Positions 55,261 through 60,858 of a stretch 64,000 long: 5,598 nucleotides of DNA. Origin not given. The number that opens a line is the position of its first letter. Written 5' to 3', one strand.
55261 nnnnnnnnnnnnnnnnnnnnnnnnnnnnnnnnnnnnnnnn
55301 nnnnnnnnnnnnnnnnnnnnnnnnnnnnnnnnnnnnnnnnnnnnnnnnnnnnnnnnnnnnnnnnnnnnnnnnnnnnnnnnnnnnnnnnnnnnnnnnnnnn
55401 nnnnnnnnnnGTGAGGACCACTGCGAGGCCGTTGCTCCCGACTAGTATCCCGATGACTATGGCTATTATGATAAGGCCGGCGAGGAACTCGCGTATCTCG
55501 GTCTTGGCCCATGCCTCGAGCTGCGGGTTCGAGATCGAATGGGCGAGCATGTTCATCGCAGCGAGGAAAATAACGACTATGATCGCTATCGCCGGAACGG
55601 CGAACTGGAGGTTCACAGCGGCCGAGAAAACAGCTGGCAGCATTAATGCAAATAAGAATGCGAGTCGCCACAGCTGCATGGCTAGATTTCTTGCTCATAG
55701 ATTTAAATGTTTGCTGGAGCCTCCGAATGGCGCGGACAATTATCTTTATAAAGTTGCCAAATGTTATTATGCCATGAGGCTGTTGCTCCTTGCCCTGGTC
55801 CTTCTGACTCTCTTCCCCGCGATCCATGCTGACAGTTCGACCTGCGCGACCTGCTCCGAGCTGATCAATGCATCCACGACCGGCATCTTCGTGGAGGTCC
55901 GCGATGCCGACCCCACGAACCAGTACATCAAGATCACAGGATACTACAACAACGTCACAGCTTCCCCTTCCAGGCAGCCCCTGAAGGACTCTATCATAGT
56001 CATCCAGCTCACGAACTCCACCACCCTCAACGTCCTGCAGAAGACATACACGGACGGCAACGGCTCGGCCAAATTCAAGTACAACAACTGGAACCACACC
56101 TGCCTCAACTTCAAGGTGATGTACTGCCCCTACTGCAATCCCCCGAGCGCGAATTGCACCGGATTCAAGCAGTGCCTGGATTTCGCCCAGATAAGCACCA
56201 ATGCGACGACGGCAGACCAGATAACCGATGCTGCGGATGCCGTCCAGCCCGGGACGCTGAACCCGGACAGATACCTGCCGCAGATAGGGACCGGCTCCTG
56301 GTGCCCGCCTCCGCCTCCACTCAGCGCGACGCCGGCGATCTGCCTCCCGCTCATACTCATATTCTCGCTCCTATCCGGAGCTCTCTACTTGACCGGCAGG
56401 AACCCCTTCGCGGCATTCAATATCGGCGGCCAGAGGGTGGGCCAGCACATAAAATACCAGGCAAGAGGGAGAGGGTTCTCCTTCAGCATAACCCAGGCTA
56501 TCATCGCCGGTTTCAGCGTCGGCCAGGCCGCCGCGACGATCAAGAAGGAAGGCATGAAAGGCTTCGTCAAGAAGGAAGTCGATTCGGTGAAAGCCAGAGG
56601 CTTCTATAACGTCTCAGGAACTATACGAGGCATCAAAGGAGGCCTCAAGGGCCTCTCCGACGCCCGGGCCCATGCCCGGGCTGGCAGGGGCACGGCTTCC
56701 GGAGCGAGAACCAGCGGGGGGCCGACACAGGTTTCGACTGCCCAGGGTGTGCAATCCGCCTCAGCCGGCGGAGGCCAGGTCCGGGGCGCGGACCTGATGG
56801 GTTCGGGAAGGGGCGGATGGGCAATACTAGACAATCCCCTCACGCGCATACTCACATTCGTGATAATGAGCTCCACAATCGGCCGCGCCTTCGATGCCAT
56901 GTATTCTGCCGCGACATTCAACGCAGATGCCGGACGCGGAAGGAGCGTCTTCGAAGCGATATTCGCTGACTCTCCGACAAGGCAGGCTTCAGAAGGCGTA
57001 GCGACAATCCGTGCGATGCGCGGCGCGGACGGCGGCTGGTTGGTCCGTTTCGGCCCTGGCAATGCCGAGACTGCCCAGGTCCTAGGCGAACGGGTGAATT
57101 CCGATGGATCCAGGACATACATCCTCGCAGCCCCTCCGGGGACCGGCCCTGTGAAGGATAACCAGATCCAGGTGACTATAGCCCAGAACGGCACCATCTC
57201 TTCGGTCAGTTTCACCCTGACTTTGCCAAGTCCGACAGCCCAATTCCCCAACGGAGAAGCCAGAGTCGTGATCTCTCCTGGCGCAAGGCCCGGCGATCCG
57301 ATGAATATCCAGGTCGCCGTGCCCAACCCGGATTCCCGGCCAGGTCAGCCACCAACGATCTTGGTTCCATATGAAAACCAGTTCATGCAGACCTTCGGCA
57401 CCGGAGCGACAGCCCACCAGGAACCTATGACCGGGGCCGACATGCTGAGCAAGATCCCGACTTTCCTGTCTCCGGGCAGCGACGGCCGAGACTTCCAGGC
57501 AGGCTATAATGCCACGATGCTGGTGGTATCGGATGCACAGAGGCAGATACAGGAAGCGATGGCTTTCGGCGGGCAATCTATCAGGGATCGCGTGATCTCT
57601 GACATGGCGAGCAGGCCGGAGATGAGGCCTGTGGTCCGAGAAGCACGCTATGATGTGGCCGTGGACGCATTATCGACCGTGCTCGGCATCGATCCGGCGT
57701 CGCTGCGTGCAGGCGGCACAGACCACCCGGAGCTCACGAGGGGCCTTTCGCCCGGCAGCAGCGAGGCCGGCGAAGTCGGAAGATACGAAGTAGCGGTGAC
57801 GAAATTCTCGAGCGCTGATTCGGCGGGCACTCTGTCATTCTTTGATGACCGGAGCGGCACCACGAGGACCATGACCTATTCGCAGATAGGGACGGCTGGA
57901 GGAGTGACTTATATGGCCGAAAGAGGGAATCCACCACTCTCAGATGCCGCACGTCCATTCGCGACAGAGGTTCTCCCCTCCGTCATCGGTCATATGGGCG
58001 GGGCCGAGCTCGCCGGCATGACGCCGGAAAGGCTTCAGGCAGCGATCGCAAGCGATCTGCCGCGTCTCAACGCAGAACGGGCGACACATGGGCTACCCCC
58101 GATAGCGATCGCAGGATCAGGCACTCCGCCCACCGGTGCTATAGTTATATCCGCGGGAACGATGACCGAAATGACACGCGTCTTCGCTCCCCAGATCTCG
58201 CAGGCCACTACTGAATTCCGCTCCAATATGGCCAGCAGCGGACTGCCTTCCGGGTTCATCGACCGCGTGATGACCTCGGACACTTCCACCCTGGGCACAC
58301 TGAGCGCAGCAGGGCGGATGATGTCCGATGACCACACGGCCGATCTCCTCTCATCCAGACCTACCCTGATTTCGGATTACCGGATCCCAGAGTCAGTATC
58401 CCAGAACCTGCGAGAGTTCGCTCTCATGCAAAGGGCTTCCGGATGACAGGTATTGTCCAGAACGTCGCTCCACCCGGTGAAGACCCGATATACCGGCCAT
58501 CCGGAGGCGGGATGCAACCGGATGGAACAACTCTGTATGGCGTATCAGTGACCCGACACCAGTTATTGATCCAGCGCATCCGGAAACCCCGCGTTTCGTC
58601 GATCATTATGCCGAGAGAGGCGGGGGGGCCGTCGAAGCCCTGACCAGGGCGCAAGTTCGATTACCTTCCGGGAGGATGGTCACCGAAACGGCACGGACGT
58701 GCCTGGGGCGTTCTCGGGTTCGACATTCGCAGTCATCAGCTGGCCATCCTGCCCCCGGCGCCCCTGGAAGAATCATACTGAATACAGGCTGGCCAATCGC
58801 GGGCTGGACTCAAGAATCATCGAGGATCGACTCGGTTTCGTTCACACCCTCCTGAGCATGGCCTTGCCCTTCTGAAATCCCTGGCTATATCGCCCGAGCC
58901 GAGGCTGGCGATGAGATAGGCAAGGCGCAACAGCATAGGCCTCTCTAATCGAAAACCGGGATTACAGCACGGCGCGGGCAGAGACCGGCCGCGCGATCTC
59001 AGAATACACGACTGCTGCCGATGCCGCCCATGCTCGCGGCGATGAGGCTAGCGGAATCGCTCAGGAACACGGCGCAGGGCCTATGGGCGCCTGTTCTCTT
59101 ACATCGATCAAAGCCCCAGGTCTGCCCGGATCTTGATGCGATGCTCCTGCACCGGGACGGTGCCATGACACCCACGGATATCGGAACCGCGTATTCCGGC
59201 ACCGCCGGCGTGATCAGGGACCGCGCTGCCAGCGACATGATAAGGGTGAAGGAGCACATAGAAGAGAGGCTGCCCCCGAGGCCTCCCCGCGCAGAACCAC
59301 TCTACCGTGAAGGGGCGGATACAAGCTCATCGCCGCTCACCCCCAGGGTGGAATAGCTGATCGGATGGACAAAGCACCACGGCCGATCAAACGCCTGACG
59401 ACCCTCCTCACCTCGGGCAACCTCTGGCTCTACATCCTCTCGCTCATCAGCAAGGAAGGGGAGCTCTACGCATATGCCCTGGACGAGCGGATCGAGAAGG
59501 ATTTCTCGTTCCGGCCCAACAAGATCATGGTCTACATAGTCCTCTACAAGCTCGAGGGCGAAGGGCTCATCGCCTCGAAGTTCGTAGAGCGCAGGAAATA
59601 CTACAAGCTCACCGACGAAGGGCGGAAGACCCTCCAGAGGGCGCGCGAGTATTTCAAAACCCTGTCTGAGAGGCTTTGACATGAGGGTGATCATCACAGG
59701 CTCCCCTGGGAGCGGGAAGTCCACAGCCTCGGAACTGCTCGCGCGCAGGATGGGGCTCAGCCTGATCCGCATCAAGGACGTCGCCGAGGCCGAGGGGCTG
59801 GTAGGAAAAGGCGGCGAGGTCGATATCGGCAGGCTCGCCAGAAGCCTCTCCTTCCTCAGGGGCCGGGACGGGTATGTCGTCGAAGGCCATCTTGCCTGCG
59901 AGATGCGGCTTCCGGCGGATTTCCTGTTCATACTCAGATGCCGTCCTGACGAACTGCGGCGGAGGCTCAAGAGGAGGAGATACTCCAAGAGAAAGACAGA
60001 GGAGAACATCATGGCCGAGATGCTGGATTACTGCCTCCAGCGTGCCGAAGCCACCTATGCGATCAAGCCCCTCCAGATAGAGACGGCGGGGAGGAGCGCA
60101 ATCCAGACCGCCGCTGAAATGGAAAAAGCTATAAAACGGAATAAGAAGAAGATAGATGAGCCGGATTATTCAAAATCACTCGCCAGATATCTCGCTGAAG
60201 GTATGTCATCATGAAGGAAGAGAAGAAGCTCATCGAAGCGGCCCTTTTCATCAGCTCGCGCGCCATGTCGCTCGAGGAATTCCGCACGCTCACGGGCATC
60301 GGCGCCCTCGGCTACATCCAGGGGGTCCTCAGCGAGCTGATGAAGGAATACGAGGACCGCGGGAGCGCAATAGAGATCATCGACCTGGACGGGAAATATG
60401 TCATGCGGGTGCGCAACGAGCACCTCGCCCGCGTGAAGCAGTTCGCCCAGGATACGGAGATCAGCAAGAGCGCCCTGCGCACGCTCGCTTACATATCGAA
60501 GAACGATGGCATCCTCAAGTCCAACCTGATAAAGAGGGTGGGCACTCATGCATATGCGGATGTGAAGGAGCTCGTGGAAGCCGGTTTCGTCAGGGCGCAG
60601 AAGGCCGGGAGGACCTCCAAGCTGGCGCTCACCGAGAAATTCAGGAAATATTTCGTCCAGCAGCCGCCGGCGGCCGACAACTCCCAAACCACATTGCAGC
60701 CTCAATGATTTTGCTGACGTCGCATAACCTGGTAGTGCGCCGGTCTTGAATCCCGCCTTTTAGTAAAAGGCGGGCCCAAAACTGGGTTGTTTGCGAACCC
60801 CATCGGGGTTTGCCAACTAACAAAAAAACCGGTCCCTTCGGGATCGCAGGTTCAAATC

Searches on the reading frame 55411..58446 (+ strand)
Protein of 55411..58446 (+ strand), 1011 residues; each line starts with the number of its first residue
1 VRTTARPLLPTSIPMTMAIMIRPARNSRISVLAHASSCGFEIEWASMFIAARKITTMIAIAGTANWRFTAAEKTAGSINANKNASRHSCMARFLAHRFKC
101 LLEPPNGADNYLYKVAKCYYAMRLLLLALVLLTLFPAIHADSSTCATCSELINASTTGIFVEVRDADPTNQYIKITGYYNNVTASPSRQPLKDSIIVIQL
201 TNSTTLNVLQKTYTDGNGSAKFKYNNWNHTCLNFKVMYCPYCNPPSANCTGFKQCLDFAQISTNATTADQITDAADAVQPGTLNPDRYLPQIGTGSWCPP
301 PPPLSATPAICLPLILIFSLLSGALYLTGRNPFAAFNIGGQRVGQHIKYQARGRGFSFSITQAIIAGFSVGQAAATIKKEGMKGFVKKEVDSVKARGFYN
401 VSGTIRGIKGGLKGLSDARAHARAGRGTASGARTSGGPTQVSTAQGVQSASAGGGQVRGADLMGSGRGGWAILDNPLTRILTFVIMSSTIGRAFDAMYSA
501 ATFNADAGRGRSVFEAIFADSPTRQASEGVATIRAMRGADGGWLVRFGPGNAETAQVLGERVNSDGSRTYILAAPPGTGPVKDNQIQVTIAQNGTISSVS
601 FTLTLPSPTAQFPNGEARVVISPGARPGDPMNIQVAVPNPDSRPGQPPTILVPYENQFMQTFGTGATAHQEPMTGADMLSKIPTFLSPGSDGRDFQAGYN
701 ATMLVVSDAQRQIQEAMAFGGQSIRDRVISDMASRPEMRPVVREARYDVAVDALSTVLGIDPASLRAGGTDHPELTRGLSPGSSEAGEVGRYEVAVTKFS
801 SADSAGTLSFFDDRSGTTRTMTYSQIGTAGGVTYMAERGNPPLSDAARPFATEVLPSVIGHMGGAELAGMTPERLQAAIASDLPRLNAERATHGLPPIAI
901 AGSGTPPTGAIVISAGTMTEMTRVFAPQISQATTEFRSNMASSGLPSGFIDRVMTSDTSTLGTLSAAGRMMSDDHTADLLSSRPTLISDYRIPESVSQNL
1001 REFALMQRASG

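Call 6: search_protein_families(library=pfam, proteins=[window:55411-58446:+], max_evalue=0.1)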
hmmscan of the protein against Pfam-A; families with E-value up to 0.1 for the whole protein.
window:55411-58446:+ (1011 aa): 0 families

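Call 7: search_protein_families(library=ncbifam, proteins=[window:55411-58446:+], max_evalue=0.1)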
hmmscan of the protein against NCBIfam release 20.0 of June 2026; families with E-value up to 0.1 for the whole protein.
window:55411-58446:+ (1011 aa): 0 families

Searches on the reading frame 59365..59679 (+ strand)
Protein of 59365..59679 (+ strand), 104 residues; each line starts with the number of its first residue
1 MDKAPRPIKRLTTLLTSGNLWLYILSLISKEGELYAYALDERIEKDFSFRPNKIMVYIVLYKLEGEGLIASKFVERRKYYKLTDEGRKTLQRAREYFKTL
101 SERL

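Call 34: search_protein_families(library=pfam, proteins=[window:59365-59679:+], max_evalue=0.01)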
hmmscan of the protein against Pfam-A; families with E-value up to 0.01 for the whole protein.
window:59365-59679:+ (104 aa): 5 families
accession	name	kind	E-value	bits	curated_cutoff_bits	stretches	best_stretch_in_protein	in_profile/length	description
PF03551.20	PadR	-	7.2e-13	48.8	27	1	24-91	1-74/75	Transcriptional regulator PadR-like family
PF04458.17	DUF505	-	4.1e-05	22.6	28.7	1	53-98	364-411/622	Protein of unknown function (DUF505)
PF03501.21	S10_plectin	-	0.001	19.6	26.9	1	24-92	9-76/93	Plectin/S10 domain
PF14277.12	DUF4364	-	0.003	17.8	26.9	1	59-92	39-72/162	Domain of unknown function (DUF4364)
PF14947.12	HTH_45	-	0.0031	18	25.5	1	60-99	40-75/77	Winged helix-turn-helix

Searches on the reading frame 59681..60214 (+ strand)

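Call 34: search_protein_families(library=pfam, proteins=[window:59681-60214:+], max_evalue=0.01)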
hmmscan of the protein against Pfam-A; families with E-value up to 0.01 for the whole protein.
window:59681-60214:+ (177 aa): 9 families
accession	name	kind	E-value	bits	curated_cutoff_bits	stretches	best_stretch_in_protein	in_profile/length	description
PF13238.12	AAA_18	-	4.3e-18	66.4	29.4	1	3-115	1-127/128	AAA domain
PF13207.12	AAA_17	-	9.2e-06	26.4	27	1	6-106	1-129/136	AAA domain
PF13671.12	AAA_33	-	0.00012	22.8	27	0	3-37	2-34/143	AAA domain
PF20720.3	nSTAND3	-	0.0002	21.5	27.2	1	3-40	20-60/155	Novel STAND NTPase 3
PF13521.12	AAA_28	-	0.00021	22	27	1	2-28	1-27/164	AAA domain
PF00004.35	AAA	-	0.0031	18.4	21.2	1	3-35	1-33/131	ATPase family associated with various cellular activities (AAA)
PF08433.16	KTI12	-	0.0031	17.5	22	0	3-24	4-25/271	Chromatin associated protein KTI12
PF01712.25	dNK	-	0.0042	17.3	27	0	78-115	121-156/203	Deoxynucleoside kinase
PF06414.18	Zeta_toxin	-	0.0084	16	22.3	0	3-31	19-49/199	Zeta toxin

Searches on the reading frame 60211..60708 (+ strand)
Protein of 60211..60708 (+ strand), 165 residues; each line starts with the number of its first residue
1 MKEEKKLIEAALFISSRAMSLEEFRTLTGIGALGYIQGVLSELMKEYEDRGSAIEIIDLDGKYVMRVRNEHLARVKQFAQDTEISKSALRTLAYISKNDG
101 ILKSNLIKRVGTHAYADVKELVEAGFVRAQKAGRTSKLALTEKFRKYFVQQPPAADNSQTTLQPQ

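Call 34: search_protein_families(library=pfam, proteins=[window:60211-60708:+], max_evalue=0.01)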
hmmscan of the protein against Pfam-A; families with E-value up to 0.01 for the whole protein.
window:60211-60708:+ (165 aa): 2 families
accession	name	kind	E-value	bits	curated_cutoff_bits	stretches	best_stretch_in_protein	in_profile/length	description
PF04079.22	SMC_ScpB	-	1.2e-26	93.7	27.4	1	7-148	2-149/160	Segregation and condensation complex subunit ScpB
PF22665.2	DUF6293_C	-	0.004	18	27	0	118-143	68-93/101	DUF6293 C-terminal winged helix domain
